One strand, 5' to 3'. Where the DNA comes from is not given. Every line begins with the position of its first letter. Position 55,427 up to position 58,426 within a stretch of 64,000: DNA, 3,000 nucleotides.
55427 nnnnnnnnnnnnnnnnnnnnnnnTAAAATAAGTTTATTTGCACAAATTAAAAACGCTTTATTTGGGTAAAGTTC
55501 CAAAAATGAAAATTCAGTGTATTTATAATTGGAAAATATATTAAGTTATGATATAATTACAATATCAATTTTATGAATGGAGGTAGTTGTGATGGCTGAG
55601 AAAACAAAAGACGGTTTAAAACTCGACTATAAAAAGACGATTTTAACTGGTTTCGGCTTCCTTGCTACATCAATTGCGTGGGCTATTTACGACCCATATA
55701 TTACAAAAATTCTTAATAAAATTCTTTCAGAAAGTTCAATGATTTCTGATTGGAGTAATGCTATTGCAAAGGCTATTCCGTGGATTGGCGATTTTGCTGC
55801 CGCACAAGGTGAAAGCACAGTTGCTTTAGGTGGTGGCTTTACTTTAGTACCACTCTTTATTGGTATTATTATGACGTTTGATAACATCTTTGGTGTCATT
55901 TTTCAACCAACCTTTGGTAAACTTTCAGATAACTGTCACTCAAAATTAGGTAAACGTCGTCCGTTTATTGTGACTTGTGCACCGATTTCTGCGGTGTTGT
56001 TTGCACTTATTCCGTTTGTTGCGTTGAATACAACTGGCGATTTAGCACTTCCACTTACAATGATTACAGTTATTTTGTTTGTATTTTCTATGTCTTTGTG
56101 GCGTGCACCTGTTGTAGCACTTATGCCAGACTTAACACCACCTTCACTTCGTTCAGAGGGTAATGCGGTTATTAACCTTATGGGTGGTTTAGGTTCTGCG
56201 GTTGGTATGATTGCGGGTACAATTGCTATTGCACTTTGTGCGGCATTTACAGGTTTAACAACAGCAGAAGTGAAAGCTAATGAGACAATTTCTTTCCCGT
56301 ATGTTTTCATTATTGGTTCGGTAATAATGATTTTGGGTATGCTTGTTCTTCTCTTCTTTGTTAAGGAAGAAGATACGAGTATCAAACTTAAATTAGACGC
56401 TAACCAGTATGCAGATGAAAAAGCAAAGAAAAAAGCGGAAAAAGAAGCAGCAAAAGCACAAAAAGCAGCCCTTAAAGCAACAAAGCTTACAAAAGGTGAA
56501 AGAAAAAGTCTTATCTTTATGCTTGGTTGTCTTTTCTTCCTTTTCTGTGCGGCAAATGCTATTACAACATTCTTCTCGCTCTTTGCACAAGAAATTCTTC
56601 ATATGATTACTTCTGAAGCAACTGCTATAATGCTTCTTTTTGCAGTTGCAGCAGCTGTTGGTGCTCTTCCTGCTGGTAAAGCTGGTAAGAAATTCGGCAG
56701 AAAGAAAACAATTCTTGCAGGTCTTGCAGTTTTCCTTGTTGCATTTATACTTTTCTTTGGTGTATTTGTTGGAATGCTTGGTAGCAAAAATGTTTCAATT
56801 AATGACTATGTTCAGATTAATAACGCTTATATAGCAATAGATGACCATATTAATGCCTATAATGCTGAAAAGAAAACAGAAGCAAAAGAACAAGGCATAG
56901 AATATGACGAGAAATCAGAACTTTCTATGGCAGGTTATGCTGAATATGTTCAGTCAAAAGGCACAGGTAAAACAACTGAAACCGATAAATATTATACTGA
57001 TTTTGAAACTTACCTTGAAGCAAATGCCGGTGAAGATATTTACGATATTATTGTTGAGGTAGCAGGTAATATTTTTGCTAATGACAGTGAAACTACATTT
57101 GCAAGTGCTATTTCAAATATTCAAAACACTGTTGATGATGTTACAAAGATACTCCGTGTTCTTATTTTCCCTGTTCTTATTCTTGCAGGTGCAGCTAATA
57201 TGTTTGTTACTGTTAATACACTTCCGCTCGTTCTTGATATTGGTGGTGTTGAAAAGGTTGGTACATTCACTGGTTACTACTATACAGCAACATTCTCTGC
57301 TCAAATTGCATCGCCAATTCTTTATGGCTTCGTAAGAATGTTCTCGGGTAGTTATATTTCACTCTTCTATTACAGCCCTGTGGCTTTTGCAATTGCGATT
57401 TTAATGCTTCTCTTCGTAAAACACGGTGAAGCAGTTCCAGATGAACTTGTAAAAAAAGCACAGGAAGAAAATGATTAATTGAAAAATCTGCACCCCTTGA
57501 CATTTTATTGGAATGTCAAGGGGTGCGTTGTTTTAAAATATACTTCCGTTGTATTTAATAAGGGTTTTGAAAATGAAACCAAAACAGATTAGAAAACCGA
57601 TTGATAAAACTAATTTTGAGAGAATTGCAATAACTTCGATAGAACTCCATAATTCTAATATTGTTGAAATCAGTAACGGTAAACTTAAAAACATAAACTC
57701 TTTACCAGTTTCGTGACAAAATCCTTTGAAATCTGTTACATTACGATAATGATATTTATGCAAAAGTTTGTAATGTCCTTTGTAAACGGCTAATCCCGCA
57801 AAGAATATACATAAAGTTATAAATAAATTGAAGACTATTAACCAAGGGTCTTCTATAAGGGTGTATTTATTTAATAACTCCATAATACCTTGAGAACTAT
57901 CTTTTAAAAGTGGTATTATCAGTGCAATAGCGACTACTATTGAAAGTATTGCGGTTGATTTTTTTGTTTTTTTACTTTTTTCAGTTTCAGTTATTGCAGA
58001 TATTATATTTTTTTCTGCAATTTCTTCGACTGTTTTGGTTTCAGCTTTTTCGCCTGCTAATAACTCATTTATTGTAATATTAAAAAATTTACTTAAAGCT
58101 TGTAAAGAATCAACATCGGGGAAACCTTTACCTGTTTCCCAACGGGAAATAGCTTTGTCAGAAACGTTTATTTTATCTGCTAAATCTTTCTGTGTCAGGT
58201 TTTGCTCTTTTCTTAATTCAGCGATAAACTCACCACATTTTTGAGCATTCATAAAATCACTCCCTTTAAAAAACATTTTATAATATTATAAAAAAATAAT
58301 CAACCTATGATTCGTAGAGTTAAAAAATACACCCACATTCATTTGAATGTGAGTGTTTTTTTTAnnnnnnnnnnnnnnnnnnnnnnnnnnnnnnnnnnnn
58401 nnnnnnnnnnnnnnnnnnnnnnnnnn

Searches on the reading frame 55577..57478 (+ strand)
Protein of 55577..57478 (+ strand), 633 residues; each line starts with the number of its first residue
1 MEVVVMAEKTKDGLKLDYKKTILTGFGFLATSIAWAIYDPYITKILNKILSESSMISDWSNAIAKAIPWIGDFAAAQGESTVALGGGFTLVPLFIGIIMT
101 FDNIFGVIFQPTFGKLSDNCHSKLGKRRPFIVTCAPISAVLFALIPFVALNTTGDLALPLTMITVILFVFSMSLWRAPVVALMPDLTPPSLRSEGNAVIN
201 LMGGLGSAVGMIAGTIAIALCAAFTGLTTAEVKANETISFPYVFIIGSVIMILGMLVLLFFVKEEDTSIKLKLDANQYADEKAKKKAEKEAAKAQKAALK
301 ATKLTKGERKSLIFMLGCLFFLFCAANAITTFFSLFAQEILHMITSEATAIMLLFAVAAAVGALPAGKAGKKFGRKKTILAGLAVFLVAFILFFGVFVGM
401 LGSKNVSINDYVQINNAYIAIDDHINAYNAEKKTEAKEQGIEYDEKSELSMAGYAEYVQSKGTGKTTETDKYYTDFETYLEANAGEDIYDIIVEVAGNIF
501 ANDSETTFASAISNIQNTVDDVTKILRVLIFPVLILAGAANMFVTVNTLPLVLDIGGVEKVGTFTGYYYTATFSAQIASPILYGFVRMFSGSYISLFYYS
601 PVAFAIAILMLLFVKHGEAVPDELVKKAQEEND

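Call 43: search_protein_families(library=pfam, proteins=[window:55577-57478:+], max_evalue=0.001)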
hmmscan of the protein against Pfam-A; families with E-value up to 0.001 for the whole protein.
window:55577-57478:+ (633 aa): 6 families
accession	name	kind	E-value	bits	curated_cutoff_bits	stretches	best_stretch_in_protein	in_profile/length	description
PF07690.21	MFS_1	-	1.3e-32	113.5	33.4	1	24-397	5-289/347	Major Facilitator Superfamily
PF13347.12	MFS_2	-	4.9e-23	81.8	27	1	94-395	34-308/427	MFS/sugar transport protein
PF11700.14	ATG22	-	1.8e-10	40.6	24.1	1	204-401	195-375/482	Vacuole effluxer Atg22 like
PF03209.21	PUCC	-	1.3e-07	31.5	21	1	94-212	16-142/401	PUCC protein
PF03137.26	OATP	-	3.2e-06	26.2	25.8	1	198-412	173-396/545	Organic Anion Transporter Polypeptide (OATP) family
PF00083.30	Sugar_tr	-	6.5e-05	22.4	22.3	1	346-393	46-93/452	Sugar (and other) transporter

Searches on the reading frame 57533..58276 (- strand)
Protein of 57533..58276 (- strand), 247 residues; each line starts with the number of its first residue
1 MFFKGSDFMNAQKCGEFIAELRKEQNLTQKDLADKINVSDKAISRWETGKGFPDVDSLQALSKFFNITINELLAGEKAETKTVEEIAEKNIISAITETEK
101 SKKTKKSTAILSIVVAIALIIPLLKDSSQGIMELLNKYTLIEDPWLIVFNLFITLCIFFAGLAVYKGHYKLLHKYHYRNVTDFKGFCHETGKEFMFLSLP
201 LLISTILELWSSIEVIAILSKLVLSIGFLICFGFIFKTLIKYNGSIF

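Call 43: search_protein_families(library=pfam, proteins=[window:57533-58276:-], max_evalue=0.001)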
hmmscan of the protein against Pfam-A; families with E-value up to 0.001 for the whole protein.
window:57533-58276:- (247 aa): 4 families
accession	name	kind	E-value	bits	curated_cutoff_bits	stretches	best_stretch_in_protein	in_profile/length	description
PF01381.28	HTH_3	-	1.5e-16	60.6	23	1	18-72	1-55/55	Helix-turn-helix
PF12844.13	HTH_19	-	9.9e-13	48.2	30.2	1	15-76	1-62/64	Helix-turn-helix domain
PF13560.12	HTH_31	-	1.5e-07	32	27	1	15-66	3-55/64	Helix-turn-helix domain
PF13443.12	HTH_26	-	9.1e-06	26.3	22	1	19-73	3-58/63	Cro/C1-type HTH DNA-binding domain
